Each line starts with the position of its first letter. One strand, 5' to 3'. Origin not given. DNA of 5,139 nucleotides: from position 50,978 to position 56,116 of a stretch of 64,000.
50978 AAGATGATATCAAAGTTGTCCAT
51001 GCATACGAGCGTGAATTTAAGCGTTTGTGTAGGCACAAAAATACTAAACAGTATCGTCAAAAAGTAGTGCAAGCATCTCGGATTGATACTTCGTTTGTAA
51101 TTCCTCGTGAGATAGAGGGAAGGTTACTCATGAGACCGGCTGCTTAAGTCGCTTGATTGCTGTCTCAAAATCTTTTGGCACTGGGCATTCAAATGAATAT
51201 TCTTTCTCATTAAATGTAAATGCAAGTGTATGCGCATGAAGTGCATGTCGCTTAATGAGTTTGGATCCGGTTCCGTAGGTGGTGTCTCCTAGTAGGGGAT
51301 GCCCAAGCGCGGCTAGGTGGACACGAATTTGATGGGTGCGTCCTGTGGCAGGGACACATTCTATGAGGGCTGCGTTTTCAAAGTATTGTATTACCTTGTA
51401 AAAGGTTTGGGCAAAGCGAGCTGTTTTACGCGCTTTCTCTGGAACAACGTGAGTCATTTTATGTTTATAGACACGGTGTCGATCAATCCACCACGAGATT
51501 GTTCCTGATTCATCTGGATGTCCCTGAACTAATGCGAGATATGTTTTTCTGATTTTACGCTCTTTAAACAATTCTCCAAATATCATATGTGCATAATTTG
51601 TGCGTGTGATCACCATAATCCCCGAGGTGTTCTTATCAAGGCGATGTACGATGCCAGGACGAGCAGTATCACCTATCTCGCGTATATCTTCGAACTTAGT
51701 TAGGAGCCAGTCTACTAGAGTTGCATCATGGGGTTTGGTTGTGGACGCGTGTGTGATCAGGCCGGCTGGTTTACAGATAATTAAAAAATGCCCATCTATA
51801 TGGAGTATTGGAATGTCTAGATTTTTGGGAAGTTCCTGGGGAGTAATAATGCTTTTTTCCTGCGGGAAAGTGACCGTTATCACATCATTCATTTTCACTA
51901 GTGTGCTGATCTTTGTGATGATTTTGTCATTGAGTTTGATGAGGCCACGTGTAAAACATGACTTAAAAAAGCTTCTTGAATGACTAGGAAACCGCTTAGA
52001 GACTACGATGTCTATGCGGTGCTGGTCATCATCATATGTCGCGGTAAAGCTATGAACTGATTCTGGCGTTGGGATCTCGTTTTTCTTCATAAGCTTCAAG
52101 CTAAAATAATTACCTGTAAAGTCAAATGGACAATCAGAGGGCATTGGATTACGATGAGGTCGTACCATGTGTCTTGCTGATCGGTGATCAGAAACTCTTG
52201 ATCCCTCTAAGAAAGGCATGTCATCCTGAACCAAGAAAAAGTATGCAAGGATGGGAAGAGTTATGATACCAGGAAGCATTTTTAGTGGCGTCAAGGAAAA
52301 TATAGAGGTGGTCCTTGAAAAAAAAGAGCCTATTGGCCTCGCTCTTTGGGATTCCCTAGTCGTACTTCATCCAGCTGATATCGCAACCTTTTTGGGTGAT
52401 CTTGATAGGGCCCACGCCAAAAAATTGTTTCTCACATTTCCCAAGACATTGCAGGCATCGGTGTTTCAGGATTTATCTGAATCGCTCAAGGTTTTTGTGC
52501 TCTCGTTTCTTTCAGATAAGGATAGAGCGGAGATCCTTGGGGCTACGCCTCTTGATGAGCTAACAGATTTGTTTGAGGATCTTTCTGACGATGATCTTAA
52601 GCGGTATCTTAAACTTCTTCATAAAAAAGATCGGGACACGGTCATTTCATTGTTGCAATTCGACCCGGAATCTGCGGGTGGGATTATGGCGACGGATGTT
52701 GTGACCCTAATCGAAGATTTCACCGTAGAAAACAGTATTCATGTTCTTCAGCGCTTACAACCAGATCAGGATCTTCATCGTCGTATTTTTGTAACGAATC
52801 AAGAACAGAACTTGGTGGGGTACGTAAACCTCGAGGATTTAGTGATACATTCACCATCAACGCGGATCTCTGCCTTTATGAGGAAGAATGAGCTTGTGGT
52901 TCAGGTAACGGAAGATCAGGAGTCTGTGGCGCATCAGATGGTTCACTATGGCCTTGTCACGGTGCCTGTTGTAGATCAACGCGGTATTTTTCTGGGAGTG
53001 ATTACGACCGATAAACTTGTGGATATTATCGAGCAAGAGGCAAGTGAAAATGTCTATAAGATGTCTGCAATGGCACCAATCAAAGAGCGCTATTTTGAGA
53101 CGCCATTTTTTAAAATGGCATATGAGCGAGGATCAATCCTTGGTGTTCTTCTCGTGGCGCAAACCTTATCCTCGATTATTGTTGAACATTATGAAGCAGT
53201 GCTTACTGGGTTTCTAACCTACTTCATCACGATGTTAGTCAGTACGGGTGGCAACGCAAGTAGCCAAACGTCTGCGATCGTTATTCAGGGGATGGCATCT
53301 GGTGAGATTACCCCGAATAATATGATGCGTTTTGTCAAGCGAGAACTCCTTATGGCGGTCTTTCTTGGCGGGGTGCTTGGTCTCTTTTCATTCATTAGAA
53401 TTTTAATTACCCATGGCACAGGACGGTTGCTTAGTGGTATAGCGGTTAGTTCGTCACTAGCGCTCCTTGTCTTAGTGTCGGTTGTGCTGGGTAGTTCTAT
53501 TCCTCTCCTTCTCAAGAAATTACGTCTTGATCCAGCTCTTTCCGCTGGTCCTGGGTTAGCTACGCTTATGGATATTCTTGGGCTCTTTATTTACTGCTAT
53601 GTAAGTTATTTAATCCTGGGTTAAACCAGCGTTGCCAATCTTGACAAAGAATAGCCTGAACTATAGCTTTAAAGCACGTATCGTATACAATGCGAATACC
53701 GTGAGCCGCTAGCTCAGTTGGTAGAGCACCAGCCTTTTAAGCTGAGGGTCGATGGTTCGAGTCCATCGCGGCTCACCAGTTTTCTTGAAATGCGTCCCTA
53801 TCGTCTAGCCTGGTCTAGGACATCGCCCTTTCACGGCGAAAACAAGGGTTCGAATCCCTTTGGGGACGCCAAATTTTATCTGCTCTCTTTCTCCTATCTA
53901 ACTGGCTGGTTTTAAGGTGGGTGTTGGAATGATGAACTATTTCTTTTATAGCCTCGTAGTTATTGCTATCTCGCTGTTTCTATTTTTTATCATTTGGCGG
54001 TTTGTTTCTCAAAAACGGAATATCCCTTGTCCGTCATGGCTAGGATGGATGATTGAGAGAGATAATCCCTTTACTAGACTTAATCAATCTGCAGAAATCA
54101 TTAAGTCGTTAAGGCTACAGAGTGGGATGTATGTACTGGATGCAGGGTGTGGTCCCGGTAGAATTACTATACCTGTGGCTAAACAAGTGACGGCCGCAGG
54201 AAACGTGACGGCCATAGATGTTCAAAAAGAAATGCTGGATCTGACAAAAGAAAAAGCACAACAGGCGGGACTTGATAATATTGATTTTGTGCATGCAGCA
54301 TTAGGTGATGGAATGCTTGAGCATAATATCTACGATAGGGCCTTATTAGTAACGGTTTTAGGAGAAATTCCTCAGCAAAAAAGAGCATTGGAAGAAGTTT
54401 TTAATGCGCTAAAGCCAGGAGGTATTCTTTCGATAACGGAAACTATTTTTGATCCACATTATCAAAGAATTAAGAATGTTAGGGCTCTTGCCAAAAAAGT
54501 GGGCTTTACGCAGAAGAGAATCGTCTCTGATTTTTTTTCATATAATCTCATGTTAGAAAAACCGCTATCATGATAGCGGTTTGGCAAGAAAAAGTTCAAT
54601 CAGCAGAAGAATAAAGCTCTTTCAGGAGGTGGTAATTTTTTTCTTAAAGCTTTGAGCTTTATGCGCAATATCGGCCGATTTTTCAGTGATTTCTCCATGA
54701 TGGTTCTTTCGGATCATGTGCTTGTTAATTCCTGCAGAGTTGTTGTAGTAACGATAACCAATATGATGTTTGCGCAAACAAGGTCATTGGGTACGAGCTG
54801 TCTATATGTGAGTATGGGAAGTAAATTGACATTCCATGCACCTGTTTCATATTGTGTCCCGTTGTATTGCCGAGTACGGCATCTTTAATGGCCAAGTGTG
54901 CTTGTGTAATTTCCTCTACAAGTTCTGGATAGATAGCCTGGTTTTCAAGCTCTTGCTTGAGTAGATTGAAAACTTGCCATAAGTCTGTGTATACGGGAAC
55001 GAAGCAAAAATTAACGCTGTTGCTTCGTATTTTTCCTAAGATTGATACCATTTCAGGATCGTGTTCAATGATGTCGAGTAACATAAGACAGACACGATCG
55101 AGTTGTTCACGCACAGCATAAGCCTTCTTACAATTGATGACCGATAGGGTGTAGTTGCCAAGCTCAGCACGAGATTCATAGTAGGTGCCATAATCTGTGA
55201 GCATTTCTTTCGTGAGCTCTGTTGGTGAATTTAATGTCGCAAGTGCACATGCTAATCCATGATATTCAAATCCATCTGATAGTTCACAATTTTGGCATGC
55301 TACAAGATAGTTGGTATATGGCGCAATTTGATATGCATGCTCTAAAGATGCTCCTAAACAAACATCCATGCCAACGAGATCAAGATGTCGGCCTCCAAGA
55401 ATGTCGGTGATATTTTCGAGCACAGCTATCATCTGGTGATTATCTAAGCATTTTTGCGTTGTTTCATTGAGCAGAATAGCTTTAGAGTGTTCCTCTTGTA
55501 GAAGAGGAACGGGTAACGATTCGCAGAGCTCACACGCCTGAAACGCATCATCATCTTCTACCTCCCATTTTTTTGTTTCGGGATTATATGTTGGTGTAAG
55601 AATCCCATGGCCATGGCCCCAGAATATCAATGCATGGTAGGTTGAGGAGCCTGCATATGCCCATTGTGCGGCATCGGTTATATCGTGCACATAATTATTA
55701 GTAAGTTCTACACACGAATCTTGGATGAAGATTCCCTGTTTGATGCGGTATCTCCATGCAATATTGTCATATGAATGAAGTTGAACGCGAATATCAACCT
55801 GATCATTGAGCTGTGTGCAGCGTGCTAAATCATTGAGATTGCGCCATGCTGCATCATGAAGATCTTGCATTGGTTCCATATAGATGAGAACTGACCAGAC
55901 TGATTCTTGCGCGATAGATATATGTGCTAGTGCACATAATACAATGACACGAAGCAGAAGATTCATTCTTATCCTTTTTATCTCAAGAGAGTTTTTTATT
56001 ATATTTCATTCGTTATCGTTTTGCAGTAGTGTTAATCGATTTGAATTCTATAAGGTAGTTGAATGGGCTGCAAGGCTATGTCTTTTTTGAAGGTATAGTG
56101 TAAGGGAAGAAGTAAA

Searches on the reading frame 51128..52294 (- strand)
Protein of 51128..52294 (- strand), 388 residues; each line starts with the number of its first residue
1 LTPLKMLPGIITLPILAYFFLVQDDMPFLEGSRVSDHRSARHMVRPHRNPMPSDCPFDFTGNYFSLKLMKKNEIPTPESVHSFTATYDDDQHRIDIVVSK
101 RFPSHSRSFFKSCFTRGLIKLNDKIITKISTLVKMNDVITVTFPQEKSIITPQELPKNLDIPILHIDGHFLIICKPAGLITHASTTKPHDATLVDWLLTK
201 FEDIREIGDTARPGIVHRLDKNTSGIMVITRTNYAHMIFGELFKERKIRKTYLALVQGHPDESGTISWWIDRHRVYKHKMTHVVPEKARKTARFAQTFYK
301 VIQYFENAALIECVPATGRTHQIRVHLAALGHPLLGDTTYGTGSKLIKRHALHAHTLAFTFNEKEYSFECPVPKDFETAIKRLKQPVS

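Call 7: search_protein_families(library=pfam, proteins=[window:51128-52294:-], max_evalue=0.01)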
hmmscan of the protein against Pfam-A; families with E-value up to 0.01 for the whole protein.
window:51128-52294:- (388 aa): 2 families
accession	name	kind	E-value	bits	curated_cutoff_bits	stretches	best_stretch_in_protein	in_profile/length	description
PF00849.27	PseudoU_synth_2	-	5.3e-36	124.6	26.8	1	169-329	1-152/152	RNA pseudouridylate synthase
PF01479.30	S4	-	0.00054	20.1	22.8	1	93-139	2-48/48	S4 domain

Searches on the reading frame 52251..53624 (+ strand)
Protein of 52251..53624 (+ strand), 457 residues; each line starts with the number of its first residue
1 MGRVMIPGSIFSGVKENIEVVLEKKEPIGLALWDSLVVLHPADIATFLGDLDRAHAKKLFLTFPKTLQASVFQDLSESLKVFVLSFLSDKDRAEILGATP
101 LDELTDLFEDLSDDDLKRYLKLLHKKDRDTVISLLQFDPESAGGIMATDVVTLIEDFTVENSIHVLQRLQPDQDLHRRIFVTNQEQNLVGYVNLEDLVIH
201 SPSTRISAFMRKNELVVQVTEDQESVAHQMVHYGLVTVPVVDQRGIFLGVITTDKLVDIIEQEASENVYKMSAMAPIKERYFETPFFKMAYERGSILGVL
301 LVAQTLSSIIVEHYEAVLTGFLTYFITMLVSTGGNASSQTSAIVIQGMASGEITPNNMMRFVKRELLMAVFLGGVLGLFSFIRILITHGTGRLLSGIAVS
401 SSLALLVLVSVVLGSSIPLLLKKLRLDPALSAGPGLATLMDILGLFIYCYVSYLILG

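Call 35: search_protein_families(library=pfam, proteins=[window:52251-53624:+], max_evalue=0.001)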
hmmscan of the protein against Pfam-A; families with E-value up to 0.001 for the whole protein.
window:52251-53624:+ (457 aa): 3 families
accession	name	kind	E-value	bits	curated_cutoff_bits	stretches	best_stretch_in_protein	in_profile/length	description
PF01769.21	MgtE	-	5.3e-28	98.2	27.6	1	326-450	1-124/125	Divalent cation transporter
PF03448.22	MgtE_N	-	1.2e-18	67.9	25.9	1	39-140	1-102/102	MgtE intracellular N domain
PF00571.33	CBS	-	5.5e-13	49.5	24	2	207-260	2-55/57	CBS domain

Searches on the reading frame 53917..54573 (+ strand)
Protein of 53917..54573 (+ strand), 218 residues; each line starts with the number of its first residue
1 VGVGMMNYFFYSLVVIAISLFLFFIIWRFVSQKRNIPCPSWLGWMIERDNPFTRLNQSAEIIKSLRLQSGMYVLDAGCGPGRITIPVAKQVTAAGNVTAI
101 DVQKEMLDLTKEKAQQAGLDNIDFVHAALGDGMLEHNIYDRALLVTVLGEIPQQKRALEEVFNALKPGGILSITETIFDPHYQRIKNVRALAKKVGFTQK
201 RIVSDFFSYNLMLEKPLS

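Call 35: search_protein_families(library=pfam, proteins=[window:53917-54573:+], max_evalue=0.001)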
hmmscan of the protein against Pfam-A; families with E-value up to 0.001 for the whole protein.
window:53917-54573:+ (218 aa): 17 families
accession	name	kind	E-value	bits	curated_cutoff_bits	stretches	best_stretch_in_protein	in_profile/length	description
PF13847.12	Methyltransf_31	-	2.2e-20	73.2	27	1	68-177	2-113/145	Methyltransferase domain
PF13649.12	Methyltransf_25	-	2.1e-19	70.4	27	1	73-169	1-97/97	Methyltransferase domain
PF08241.18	Methyltransf_11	-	9e-17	62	21.2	1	74-172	1-94/95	Methyltransferase domain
PF01209.24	Ubie_methyltran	-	9e-17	61.6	20.1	1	61-176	39-154/233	ubiE/COQ5 methyltransferase family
PF08242.18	Methyltransf_12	-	3.7e-14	53.7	30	1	74-171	1-98/98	Methyltransferase domain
PF01135.25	PCMT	-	3.6e-11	43.7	20.3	1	58-173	62-171/210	Protein-L-isoaspartate(D-aspartate) O-methyltransferase (PCMT)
PF13489.12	Methyltransf_23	-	2e-10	41.1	27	1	65-176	16-119/164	Methyltransferase domain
PF02353.26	CMAS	-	4.3e-07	29.9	27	1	60-202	53-189/273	Mycolic acid cyclopropane synthetase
PF05175.20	MTS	-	4.9e-06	26.7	23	1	62-133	24-94/170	Methyltransferase small domain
PF01189.24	Methyltr_RsmB-F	-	1.2e-05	25.5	27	1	65-144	4-85/199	16S rRNA methyltransferase RsmB/F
PF08704.16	GCD14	-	2e-05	24.8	26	1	59-172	30-143/247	tRNA methyltransferase complex GCD14 subunit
PF01728.25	FtsJ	-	2.2e-05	24.9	24.1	1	60-112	11-60/181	FtsJ-like methyltransferase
PF00398.26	RrnaAD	-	3.9e-05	23.3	24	1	59-126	20-82/263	Ribosomal RNA adenine dimethylase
PF02390.23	Methyltransf_4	-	0.00012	22.1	24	0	72-126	4-57/173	Putative methyltransferase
PF06325.19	PrmA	-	0.00023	21.2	22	1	67-187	159-271/296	Ribosomal protein L11 methyltransferase (PrmA)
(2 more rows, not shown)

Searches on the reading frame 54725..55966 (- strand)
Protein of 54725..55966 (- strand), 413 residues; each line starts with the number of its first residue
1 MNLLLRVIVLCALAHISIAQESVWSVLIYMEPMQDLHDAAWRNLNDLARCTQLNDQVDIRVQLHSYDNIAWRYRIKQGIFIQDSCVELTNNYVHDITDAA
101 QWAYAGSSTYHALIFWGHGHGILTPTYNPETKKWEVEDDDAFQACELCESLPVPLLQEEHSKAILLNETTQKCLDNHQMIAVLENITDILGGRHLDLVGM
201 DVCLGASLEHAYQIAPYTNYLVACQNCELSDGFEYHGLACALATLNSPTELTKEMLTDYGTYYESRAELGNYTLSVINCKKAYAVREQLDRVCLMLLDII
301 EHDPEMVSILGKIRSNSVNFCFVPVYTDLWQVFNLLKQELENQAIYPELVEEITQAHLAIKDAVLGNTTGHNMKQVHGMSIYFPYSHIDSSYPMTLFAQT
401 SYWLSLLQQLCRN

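Call 35: search_protein_families(library=pfam, proteins=[window:54725-55966:-], max_evalue=0.001)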
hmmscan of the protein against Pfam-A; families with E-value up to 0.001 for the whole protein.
window:54725-55966:- (413 aa): 1 family
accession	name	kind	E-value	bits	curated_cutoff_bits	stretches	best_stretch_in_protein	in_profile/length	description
PF03415.19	Peptidase_C11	-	8.8e-19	68.7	25.8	1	173-341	112-285/359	Clostripain family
